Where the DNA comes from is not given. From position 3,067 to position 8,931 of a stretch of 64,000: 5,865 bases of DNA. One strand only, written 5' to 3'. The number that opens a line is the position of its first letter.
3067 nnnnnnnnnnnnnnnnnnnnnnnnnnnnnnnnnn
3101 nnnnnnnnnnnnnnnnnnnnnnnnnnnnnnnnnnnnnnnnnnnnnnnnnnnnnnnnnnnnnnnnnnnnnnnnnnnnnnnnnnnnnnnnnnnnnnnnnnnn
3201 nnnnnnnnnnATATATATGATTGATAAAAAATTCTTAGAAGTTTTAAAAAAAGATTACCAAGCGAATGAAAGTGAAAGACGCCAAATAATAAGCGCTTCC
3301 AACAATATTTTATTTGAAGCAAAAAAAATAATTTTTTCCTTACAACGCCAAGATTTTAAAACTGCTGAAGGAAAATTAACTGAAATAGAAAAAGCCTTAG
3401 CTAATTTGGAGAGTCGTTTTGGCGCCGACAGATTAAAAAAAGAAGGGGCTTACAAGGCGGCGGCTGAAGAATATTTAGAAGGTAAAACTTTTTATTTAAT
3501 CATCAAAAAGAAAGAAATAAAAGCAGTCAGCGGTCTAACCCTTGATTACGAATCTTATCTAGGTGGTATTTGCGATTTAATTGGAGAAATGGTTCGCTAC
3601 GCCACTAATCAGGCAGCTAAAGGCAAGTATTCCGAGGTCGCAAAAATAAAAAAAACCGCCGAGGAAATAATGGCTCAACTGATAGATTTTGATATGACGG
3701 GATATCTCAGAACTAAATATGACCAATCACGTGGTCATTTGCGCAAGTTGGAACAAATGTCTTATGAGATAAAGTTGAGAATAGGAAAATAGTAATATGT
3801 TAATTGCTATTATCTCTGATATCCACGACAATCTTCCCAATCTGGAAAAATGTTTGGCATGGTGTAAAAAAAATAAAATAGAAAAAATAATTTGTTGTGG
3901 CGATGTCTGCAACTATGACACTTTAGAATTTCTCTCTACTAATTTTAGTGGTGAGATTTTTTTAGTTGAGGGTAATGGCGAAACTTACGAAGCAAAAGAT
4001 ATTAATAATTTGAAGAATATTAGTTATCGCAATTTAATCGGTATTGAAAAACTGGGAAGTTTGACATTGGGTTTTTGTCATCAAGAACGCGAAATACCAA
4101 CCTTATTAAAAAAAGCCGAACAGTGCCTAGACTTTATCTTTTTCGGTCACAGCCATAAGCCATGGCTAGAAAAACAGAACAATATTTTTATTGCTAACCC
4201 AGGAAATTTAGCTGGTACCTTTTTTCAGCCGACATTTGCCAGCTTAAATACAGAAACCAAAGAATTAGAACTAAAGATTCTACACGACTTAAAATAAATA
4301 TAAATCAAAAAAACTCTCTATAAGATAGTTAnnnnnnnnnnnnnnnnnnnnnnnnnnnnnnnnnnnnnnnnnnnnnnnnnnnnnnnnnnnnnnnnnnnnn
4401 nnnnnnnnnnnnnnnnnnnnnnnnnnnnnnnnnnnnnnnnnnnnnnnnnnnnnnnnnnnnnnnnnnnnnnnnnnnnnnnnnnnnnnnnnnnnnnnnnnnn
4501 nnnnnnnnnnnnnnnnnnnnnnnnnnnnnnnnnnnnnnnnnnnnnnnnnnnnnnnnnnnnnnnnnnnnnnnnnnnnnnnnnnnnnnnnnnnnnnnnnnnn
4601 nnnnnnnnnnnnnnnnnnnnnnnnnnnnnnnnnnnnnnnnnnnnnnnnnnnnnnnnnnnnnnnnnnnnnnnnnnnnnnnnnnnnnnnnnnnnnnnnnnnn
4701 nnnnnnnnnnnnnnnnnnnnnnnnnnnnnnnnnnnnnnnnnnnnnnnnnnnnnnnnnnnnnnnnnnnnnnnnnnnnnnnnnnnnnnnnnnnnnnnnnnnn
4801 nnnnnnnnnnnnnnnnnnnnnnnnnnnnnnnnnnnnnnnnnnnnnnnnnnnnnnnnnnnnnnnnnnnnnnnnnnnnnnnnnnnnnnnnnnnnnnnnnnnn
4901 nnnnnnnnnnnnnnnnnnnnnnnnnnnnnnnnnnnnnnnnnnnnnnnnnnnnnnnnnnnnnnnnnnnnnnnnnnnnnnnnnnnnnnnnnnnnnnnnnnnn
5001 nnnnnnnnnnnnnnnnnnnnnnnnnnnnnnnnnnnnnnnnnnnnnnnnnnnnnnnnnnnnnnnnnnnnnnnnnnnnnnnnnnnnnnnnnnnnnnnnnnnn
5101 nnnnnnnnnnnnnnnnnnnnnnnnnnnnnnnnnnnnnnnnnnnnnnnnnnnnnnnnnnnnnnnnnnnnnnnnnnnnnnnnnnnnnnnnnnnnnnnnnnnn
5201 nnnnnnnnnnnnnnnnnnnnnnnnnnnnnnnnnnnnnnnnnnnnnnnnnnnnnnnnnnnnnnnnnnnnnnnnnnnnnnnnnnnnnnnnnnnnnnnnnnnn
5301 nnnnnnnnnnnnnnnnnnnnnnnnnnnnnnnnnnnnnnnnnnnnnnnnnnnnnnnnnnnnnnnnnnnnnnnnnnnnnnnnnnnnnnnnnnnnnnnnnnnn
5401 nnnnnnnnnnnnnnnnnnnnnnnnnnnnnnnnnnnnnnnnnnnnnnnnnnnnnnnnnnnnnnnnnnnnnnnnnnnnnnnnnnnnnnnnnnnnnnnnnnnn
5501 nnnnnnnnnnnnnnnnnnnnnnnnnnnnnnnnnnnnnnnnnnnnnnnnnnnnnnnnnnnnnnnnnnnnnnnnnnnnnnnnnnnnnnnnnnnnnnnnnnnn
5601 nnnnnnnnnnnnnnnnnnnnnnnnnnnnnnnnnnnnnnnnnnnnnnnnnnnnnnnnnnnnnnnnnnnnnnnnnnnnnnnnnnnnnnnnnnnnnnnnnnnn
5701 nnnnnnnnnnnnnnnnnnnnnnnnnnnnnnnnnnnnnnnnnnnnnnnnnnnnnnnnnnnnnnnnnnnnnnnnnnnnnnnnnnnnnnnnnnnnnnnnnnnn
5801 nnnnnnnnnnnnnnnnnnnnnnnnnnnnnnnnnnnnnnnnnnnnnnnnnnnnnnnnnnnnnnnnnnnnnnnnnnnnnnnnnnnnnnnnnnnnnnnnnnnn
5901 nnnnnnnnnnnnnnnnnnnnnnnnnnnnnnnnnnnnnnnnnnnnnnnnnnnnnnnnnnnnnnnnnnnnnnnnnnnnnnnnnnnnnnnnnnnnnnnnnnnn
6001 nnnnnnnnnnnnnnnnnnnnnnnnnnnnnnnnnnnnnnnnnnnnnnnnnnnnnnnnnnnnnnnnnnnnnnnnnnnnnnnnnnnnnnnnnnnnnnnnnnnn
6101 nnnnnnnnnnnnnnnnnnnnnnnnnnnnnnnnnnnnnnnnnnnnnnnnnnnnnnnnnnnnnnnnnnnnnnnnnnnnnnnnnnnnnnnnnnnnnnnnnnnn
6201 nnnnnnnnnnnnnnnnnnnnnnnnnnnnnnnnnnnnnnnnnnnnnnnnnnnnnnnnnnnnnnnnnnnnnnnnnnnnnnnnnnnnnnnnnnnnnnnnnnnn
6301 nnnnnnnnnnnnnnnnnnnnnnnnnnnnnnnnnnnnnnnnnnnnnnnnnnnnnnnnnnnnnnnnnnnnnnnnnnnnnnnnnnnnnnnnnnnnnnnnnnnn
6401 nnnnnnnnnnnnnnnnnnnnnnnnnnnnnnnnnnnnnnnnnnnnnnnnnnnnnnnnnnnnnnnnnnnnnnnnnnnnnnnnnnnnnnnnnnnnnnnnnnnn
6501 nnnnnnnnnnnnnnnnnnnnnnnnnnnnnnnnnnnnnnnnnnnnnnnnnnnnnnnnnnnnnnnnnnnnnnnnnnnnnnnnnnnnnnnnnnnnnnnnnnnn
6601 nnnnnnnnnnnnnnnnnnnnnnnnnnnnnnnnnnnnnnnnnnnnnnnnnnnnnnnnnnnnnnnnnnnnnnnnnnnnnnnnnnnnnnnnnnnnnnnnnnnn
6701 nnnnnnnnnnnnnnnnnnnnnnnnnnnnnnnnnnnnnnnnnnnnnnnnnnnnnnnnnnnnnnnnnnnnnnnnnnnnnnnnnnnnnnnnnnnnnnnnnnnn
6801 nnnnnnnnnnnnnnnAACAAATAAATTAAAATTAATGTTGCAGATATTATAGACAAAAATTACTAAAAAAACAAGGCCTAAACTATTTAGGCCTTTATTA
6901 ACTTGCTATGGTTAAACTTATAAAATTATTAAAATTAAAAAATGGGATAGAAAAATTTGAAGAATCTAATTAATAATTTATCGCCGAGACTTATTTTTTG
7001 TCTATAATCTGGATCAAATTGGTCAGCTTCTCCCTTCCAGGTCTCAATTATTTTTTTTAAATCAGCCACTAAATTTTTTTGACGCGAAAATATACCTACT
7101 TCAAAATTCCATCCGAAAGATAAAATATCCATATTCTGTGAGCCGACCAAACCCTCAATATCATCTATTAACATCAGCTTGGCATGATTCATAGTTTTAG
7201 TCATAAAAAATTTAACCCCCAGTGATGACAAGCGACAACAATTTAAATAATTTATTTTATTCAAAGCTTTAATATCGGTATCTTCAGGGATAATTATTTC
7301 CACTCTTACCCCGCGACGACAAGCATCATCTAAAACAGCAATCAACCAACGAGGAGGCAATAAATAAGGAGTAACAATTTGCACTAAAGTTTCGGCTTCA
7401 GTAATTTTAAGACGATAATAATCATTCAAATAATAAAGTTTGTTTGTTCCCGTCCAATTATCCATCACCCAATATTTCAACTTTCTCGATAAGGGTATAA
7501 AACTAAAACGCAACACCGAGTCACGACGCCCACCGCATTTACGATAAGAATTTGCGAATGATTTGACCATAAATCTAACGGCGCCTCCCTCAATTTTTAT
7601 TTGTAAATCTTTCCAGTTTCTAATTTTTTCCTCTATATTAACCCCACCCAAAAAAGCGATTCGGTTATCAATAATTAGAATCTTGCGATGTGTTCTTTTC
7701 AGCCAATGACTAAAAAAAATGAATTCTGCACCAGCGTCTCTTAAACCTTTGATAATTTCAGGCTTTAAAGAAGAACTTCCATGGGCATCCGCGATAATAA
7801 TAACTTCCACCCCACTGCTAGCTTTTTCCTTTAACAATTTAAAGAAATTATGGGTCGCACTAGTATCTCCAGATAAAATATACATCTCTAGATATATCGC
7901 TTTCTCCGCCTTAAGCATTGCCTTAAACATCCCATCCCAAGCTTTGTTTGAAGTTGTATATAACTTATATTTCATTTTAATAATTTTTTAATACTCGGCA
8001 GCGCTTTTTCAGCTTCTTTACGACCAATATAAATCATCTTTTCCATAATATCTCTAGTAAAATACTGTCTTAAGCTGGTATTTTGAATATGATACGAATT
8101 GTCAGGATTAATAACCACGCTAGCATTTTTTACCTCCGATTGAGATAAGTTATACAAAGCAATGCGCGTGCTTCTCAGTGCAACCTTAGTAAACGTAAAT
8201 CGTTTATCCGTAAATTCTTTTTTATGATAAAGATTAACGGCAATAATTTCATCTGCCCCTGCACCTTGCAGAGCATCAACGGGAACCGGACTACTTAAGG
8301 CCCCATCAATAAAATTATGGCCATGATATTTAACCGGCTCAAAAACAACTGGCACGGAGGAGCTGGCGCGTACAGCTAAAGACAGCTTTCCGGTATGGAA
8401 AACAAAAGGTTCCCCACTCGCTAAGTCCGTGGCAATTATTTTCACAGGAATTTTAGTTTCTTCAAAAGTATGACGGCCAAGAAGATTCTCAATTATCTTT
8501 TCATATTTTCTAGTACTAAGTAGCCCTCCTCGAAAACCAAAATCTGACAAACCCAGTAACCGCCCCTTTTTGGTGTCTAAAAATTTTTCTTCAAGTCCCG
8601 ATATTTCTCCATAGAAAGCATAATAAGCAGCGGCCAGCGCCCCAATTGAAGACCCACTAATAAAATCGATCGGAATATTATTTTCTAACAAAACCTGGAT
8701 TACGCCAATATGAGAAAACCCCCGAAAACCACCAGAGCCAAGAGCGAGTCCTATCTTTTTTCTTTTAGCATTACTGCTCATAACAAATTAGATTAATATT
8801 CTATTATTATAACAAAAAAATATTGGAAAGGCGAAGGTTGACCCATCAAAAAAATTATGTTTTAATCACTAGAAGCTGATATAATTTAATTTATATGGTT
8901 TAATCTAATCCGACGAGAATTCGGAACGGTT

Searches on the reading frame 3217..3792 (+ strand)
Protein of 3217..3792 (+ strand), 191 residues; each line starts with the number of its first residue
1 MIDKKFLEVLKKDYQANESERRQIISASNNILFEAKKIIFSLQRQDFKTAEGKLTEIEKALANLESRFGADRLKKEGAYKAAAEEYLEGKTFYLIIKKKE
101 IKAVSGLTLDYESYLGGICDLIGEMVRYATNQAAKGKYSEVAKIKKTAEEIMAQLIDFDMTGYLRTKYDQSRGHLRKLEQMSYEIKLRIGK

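Call 37: search_protein_families(library=pfam, proteins=[window:3217-3792:+], max_evalue=0.00001)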
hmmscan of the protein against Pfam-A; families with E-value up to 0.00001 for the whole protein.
window:3217-3792:+ (191 aa): 1 family
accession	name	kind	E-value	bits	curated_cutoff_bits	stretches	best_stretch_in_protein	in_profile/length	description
PF01997.21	Translin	-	5.6e-20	72.6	25.9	1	20-188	2-204/205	Translin family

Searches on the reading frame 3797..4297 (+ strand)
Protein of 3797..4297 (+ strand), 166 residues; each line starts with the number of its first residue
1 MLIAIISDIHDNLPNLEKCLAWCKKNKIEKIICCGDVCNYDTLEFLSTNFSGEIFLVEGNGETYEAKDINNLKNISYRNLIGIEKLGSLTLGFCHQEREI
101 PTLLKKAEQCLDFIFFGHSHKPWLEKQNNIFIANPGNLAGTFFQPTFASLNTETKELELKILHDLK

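Call 37: search_protein_families(library=pfam, proteins=[window:3797-4297:+], max_evalue=0.00001)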
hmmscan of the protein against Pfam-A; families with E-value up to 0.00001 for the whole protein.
window:3797-4297:+ (166 aa): 2 families
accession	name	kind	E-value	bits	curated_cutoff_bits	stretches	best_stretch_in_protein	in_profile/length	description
PF12850.12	Metallophos_2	-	1.6e-22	80.6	27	1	1-154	1-153/154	Calcineurin-like phosphoesterase superfamily domain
PF00149.33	Metallophos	-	7.1e-11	43.3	21.5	1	1-73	1-81/191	Calcineurin-like phosphoesterase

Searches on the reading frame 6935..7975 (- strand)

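Call 37: search_protein_families(library=pfam, proteins=[window:6935-7975:-], max_evalue=0.00001)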
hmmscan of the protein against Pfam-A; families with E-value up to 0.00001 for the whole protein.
window:6935-7975:- (346 aa): 2 families
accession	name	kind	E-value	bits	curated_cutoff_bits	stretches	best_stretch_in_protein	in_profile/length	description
PF13091.12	PLDc_2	-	4.7e-32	111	27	2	190-311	4-129/132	PLD-like domain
PF00614.28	PLDc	-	1.5e-09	37.9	21.9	0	94-114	4-24/28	Phospholipase D Active site motif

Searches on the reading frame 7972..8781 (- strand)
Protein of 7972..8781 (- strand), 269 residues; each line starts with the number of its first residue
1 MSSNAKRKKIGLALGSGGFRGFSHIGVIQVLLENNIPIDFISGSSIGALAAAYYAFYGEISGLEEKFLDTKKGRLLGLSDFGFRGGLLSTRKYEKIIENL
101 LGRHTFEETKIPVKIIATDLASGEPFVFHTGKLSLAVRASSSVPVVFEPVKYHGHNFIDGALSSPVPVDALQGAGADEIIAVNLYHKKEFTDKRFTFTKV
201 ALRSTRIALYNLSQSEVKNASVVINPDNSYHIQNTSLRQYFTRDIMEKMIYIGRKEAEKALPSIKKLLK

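Call 26: search_protein_families(library=pfam, proteins=[window:7972-8781:-], max_evalue=0.00001)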
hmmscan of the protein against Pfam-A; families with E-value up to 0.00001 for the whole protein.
window:7972-8781:- (269 aa): 1 family
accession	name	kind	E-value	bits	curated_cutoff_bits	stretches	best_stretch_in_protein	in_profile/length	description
PF01734.28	Patatin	-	3.6e-34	119.1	27.7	1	12-171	1-190/191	Patatin-like phospholipase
